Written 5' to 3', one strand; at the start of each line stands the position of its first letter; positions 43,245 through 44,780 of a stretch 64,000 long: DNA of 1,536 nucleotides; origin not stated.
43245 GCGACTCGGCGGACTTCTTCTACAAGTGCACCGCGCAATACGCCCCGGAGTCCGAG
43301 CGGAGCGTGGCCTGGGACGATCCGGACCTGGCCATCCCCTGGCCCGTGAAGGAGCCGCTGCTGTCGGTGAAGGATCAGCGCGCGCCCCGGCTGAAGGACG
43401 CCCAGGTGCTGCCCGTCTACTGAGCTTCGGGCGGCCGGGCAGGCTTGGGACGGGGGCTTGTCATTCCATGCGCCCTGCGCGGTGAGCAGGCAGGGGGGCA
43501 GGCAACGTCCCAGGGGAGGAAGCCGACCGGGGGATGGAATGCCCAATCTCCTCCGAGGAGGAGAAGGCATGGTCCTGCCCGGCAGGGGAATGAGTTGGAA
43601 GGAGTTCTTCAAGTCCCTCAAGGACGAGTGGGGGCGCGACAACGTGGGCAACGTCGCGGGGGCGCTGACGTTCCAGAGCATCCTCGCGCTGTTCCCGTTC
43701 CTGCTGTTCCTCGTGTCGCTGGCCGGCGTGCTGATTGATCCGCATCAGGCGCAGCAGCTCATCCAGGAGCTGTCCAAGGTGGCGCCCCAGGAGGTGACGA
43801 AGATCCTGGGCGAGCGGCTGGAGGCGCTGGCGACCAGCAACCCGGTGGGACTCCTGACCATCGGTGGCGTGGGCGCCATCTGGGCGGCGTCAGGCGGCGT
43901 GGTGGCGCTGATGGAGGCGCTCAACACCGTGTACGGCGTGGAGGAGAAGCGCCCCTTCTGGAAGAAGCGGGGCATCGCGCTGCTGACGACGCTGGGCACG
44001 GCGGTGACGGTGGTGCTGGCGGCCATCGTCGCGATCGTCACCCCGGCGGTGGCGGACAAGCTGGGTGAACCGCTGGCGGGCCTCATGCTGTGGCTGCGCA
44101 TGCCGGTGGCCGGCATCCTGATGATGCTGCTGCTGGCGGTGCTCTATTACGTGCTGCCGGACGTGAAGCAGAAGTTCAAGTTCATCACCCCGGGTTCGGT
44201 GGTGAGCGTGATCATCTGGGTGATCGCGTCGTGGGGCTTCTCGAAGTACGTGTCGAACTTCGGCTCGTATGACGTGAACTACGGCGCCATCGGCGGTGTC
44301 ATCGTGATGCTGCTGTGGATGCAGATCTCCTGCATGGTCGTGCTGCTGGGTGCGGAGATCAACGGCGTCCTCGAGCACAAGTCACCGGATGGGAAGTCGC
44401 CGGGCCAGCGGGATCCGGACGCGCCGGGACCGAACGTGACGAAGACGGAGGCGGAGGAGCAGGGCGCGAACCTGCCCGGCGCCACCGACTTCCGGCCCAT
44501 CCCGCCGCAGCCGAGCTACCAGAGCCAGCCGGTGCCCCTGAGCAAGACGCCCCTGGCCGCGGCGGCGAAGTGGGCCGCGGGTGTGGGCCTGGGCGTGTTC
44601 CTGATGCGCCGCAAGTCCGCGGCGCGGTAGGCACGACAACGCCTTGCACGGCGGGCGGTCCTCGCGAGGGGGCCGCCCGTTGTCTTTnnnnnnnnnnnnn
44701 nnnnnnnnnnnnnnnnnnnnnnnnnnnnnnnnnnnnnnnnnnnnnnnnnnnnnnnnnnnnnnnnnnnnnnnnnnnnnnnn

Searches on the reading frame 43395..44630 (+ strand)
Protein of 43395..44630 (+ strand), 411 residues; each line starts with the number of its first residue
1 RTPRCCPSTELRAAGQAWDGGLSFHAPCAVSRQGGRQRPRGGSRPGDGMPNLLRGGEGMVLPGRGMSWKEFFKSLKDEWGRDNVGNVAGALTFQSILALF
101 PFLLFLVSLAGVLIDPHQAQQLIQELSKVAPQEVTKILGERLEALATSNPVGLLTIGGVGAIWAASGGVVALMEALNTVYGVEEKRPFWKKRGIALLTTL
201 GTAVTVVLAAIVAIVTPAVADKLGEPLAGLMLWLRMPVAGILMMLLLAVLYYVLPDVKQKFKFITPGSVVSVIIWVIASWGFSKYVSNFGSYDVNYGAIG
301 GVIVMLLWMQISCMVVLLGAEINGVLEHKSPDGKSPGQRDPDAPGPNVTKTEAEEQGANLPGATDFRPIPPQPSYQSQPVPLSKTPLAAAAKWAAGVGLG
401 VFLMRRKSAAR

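Call 61: search_protein_families(library=pfam, proteins=[window:43395-44630:+], max_evalue=0.01)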
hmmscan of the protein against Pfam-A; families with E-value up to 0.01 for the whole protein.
window:43395-44630:+ (411 aa): 1 family
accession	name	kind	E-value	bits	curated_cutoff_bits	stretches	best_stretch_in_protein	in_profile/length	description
PF03631.20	Virul_fac_BrkB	-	2e-69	234.6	33.7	1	81-329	2-258/259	Virulence factor BrkB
